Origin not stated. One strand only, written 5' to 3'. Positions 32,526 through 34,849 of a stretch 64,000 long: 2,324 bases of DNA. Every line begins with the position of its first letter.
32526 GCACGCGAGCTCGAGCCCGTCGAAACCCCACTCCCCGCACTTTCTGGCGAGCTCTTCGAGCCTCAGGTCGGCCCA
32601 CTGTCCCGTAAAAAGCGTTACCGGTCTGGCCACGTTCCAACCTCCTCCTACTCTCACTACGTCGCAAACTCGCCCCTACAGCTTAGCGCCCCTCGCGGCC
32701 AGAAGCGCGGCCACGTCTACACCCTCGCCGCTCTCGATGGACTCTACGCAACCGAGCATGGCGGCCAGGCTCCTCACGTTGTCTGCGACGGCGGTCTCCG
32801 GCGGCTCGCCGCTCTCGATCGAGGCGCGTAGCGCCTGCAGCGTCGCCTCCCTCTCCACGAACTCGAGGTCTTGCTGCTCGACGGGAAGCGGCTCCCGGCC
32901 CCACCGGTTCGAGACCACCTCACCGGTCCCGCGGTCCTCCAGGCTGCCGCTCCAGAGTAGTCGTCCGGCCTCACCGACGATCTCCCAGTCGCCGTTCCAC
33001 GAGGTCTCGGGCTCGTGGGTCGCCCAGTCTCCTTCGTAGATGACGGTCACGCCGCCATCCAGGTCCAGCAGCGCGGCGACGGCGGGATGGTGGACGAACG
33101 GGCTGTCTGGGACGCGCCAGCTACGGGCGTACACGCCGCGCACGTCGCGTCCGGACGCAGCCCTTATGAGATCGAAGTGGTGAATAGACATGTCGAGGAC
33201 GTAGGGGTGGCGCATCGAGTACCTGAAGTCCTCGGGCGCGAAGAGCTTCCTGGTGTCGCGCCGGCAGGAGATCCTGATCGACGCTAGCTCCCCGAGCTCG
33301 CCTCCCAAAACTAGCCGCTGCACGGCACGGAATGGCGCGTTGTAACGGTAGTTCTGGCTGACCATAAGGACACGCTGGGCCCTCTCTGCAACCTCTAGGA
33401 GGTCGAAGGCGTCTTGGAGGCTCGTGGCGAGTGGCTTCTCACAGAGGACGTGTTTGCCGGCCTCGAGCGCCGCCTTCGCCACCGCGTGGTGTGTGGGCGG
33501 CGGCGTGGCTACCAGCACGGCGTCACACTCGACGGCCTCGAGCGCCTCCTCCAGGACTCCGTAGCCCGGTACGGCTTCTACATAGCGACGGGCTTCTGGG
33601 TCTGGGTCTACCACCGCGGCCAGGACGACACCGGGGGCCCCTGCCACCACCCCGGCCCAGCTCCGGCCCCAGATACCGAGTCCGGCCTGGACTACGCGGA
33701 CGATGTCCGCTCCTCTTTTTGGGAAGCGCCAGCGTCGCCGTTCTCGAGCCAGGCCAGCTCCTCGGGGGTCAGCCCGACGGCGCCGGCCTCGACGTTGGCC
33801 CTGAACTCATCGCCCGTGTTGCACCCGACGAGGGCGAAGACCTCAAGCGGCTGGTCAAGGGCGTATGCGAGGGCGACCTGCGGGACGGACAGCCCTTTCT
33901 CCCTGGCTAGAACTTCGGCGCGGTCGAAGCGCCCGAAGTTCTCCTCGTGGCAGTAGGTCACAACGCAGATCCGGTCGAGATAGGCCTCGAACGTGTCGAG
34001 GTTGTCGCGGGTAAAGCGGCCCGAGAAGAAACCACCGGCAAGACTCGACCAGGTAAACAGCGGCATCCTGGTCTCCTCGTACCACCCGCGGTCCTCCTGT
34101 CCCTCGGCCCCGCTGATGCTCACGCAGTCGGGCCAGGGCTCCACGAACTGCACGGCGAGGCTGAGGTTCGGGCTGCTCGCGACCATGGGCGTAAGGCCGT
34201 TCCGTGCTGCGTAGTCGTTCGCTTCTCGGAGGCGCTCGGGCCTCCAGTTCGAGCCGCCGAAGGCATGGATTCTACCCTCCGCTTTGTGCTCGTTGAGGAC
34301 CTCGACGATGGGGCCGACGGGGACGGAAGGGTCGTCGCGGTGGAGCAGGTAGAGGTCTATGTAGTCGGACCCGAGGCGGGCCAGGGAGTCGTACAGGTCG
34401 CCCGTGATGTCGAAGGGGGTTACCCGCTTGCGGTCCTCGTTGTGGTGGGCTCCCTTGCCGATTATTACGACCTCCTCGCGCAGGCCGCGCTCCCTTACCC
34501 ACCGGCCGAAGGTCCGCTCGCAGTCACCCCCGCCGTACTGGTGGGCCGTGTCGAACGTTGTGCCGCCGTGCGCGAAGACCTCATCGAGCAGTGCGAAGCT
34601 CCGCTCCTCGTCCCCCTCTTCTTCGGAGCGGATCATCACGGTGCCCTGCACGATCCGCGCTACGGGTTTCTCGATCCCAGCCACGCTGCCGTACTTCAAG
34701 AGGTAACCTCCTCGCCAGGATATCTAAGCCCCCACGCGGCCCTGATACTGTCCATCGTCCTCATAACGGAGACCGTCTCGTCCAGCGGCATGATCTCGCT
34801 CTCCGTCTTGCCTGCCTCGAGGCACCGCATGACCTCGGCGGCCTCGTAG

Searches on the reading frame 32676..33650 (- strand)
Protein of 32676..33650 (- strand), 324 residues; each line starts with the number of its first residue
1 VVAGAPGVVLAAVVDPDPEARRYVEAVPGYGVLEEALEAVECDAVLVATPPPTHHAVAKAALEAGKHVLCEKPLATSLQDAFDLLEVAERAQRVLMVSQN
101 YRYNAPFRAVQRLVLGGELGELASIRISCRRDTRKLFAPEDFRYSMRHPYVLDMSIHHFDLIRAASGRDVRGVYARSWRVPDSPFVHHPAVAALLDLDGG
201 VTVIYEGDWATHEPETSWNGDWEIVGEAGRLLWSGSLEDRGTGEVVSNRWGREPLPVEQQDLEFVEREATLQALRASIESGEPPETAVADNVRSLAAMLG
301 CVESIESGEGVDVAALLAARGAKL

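Call 72: search_protein_families(library=pfam, proteins=[window:32676-33650:-], max_evalue=0.00001)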
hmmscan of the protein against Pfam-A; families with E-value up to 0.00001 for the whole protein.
window:32676-33650:- (324 aa): 3 families
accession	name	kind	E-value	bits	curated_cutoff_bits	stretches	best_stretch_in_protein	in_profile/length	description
PF01408.29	GFO_IDH_MocA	-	4.5e-22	79.4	24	1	6-98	24-119/120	Oxidoreductase family, NAD-binding Rossmann fold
PF22725.1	GFO_IDH_MocA_C3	-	2.5e-13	50.6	27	1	107-231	1-123/124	GFO/IDH/MocA C-terminal domain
PF02894.22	GFO_IDH_MocA_C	-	1.5e-06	28.7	22.9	1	113-312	3-217/218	Oxidoreductase family, C-terminal alpha/beta domain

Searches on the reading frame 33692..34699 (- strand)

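Call 72: search_protein_families(library=pfam, proteins=[window:33692-34699:-], max_evalue=0.00001)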
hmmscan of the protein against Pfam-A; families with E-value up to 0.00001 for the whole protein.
window:33692-34699:- (335 aa): 1 family
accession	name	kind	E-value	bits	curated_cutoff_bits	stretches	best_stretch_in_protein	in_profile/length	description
PF00248.27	Aldo_ket_red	-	3.5e-46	158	24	1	15-319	1-287/291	Aldo/keto reductase family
